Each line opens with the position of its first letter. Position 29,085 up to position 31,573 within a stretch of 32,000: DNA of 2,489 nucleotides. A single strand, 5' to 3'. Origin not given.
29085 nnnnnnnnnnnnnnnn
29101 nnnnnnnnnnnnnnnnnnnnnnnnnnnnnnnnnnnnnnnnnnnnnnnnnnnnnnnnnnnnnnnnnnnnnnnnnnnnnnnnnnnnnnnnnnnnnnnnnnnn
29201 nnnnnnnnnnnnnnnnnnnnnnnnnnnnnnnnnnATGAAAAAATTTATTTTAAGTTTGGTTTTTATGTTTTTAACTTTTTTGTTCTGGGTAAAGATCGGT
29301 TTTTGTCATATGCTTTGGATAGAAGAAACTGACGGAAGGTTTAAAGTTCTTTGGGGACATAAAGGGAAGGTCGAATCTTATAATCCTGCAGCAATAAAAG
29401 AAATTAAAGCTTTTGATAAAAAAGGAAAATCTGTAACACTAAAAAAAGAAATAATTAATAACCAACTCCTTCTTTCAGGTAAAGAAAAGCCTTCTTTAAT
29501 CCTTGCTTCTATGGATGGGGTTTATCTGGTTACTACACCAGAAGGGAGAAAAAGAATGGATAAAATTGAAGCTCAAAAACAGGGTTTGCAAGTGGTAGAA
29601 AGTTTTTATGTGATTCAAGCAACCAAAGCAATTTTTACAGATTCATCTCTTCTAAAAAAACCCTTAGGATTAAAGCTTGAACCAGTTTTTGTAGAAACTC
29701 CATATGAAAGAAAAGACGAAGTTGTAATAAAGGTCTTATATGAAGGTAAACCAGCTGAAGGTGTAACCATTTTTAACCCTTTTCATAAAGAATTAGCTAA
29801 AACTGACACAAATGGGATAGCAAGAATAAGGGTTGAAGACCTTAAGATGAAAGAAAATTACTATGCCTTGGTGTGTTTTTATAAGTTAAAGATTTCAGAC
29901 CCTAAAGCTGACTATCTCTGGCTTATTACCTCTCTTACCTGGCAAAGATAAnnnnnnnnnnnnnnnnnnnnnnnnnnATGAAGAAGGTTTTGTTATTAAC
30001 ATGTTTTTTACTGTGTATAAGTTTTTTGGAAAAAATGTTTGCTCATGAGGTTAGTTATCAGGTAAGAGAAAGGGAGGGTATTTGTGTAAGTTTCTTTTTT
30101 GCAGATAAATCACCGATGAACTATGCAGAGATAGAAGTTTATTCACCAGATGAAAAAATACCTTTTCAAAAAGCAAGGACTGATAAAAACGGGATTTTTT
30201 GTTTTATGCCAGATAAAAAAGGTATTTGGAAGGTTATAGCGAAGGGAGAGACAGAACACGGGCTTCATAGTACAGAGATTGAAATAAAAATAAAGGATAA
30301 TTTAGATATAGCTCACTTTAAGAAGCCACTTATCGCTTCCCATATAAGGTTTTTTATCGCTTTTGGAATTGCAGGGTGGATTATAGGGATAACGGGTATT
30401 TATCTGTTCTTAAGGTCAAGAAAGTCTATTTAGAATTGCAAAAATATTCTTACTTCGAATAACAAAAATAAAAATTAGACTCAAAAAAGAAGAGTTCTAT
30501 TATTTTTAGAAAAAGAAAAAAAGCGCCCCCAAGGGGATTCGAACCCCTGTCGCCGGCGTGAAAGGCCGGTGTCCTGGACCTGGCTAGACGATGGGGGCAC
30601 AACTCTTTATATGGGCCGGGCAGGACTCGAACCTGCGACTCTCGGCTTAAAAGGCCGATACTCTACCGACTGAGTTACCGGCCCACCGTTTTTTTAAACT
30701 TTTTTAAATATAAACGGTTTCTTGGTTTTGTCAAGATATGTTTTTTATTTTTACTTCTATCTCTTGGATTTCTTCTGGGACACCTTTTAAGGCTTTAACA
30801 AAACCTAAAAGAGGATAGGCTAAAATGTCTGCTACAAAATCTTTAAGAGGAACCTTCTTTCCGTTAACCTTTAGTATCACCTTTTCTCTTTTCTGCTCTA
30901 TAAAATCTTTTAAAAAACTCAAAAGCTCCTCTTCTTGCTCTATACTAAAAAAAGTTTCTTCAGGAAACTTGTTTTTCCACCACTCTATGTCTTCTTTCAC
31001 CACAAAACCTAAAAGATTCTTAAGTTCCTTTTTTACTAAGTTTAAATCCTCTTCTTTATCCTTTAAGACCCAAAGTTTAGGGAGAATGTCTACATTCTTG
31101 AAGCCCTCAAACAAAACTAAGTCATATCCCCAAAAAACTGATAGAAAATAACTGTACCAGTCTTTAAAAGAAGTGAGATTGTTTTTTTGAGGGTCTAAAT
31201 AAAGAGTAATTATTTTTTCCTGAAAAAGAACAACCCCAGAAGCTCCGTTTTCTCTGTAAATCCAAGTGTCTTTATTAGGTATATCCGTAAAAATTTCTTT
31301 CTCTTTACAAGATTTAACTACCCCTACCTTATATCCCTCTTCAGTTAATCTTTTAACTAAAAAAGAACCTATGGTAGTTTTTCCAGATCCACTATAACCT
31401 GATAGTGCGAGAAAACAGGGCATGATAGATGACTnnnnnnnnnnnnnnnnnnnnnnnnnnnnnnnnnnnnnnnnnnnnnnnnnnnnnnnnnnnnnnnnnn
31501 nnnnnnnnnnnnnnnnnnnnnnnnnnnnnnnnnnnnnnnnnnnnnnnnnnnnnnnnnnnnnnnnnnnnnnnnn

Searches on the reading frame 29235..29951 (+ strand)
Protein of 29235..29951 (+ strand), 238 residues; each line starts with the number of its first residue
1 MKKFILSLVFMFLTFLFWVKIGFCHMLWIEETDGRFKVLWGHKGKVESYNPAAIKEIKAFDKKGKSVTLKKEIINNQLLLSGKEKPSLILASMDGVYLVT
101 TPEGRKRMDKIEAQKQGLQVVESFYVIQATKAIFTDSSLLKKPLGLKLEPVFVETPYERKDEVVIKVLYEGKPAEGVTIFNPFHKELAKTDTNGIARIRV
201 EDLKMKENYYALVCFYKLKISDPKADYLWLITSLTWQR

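Call 3: search_protein_families(library=pfam, proteins=[window:29235-29951:+], max_evalue=0.01)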
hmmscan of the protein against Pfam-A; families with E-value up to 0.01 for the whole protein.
window:29235-29951:+ (238 aa): 1 family
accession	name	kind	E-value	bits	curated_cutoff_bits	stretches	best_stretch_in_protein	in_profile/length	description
PF10670.15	DUF4198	-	1.1e-12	48.9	34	1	35-201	22-196/209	Domain of unknown function (DUF4198)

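Call 4: search_protein_families(library=ncbifam, proteins=[window:29235-29951:+], max_evalue=0.01)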
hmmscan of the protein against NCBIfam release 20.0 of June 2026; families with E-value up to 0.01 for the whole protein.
window:29235-29951:+ (238 aa): 0 families

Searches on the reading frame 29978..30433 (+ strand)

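Call 3: search_protein_families(library=pfam, proteins=[window:29978-30433:+], max_evalue=0.01)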
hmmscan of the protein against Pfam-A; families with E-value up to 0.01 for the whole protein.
window:29978-30433:+ (151 aa): 1 family
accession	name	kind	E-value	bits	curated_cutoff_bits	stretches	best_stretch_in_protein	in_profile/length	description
PF10670.15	DUF4198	-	0.00027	21.6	34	1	39-91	153-208/209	Domain of unknown function (DUF4198)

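Call 4: search_protein_families(library=ncbifam, proteins=[window:29978-30433:+], max_evalue=0.01)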
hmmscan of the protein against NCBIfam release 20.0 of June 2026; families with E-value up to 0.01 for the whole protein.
window:29978-30433:+ (151 aa): 1 family
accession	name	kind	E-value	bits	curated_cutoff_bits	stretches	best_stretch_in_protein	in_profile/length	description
NF058648.1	ECF_sub_HI1622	equivalog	6.2e-13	49.1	100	1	11-95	2-87/180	NikL family nickel/cobalt ECF transporter subunit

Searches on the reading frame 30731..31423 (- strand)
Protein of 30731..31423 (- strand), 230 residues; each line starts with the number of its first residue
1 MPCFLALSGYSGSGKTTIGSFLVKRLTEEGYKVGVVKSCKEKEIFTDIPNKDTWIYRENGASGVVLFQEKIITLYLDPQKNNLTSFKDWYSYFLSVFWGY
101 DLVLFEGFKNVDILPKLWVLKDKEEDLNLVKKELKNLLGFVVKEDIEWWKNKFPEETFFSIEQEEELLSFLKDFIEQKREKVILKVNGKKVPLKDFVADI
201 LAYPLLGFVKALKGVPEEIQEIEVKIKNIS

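Call 3: search_protein_families(library=pfam, proteins=[window:30731-31423:-], max_evalue=0.01)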
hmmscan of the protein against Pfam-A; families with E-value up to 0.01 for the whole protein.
window:30731-31423:- (230 aa): 6 families
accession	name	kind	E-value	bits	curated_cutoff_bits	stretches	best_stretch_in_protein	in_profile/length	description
PF03205.20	MobB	-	2.1e-21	76.6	26.6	1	5-141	2-131/133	Molybdopterin guanine dinucleotide synthesis protein B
PF20720.3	nSTAND3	-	1.2e-05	25.4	27.2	1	4-54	19-68/155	Novel STAND NTPase 3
PF01656.29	CbiA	-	0.00061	20.2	25.4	1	6-219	3-119/125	CobQ/CobB/MinD/ParA nucleotide binding domain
PF01583.26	APS_kinase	-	0.0017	18.9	21.1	1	2-35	2-35/152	Adenylylsulphate kinase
PF13238.12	AAA_18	-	0.0021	18.9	29.4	1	6-29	2-24/128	AAA domain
PF24883.2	NPHP3_N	-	0.0056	17.3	24.8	0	3-34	23-54/164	Nephrocystin 3, N-terminal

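Call 4: search_protein_families(library=ncbifam, proteins=[window:30731-31423:-], max_evalue=0.01)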
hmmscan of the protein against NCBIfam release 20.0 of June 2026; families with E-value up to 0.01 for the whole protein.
window:30731-31423:- (230 aa): 15 families
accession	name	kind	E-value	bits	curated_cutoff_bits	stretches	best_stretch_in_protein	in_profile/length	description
TIGR00176.1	mobB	equivalog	1e-17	64.6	76.2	1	5-129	2-118/155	molybdopterin-guanine dinucleotide biosynthesis protein B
NF011064.0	PRK14494.1-3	equivalog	5.7e-17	61.9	418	2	5-130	4-115/244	putative molybdopterin-guanine dinucleotide biosynthesis protein MobB/FeS domain-containing protein protein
NF011059.0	PRK14490.1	equivalog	4.8e-15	55.6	354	1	3-184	12-181/374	bifunctional molybdenum cofactor guanylyltransferase MobA/molybdopterin-guanine dinucleotide biosynthesis adaptor protein MobB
NF011062.0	PRK14494.1-1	equivalog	8.4e-14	51.6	323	2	8-125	7-113/231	putative molybdopterin-guanine dinucleotide biosynthesis protein MobB/FeS domain-containing protein protein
NF011063.0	PRK14494.1-2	equivalog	8.8e-14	51.7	258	2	8-112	7-102/227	putative molybdopterin-guanine dinucleotide biosynthesis protein MobB/FeS domain-containing protein protein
NF011056.0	PRK14489.1-1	equivalog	4.9e-13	48.9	379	1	5-126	206-320/363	bifunctional molybdenum cofactor guanylyltransferase MobA/molybdopterin-guanine dinucleotide biosynthesis adaptor protein MobB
NF011060.0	PRK14491.1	equivalog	3.7e-12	45.5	532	1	5-141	14-145/598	bifunctional molybdopterin-guanine dinucleotide biosynthesis adaptor protein MobB/molybdopterin molybdotransferase MoeA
NF008021.0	PRK10751.1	equivalog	8.1e-10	39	204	1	3-122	7-122/174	molybdopterin-guanine dinucleotide biosynthesis protein MobB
NF011057.0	PRK14489.1-2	subfamily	5e-09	35.9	541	1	4-117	204-312/363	bifunctional molybdenum cofactor guanylyltransferase MobA/molybdopterin-guanine dinucleotide biosynthesis adaptor protein MobB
NF011065.0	PRK14494.1-4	equivalog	6.2e-08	32.3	287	1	7-129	15-124/244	putative molybdopterin-guanine dinucleotide biosynthesis protein MobB/FeS domain-containing protein protein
NF011066.0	PRK14495.1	equivalog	7e-05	22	596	1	7-122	6-114/452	putative molybdopterin-guanine dinucleotide biosynthesis protein MobB/unknown domain fusion protein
TIGR00041.1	DTMP_kinase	equivalog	0.0013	18.5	83.25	1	4-37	6-39/196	dTMP kinase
TIGR00455.1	apsK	equivalog_domain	0.0029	17.3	138.7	1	3-35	19-51/184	adenylyl-sulfate kinase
NF002059.0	PRK00889.1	subfamily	0.0035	17.1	244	1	7-36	10-39/177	adenylyl-sulfate kinase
NF011061.0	PRK14493.1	equivalog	0.0064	16.1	215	1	5-128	4-114/274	molybdopterin synthase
